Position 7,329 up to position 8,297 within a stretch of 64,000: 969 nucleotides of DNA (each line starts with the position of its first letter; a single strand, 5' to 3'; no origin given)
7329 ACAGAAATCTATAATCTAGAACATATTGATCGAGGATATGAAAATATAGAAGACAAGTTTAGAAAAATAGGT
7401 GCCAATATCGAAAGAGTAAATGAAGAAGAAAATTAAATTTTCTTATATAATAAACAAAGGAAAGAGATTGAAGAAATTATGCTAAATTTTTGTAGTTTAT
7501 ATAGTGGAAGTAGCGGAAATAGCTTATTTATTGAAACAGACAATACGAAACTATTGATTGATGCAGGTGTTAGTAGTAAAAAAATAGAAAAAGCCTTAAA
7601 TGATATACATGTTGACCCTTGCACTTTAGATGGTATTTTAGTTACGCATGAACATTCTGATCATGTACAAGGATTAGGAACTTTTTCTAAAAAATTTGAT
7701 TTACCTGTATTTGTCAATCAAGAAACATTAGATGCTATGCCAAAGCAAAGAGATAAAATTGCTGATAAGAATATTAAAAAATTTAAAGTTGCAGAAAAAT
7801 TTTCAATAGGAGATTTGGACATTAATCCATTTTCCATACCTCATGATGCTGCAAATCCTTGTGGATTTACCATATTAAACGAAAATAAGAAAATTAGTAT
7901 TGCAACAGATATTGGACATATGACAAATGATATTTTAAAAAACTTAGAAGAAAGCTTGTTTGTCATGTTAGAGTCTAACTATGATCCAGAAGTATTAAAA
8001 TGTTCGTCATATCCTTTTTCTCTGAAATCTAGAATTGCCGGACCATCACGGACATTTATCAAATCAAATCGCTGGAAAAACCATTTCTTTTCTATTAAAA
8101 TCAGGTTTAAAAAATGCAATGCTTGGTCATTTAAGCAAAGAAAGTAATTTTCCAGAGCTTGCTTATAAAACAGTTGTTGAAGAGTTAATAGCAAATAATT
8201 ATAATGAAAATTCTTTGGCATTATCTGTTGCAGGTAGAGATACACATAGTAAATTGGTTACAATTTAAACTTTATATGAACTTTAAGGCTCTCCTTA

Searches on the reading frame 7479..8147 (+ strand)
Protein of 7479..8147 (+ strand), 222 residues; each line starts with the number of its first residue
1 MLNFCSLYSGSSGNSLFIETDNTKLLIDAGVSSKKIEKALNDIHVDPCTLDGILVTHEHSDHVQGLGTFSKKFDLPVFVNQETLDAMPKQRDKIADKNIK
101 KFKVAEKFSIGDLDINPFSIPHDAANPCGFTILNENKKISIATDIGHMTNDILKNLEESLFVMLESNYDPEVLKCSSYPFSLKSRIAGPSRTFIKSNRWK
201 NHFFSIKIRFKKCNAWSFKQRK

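Call 49: search_protein_families(library=pfam, proteins=[window:7479-8147:+], max_evalue=0.001)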
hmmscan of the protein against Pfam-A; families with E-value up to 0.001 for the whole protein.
window:7479-8147:+ (222 aa): 4 families
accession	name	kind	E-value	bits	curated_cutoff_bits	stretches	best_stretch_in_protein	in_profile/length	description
PF00753.33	Lactamase_B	-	5.9e-18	66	22.7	1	11-150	4-155/196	Metallo-beta-lactamase superfamily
PF12706.13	Lactamase_B_2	-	1.5e-17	64.3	27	1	23-169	1-168/200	Beta-lactamase superfamily domain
PF23023.1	Anti-Pycsar_Apyc1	-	8.8e-07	29.1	50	1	14-72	21-76/250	Anti-Pycsar protein Apyc1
PF16661.11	Lactamase_B_6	-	0.00018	21.4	27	0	18-74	2-60/193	Metallo-beta-lactamase superfamily domain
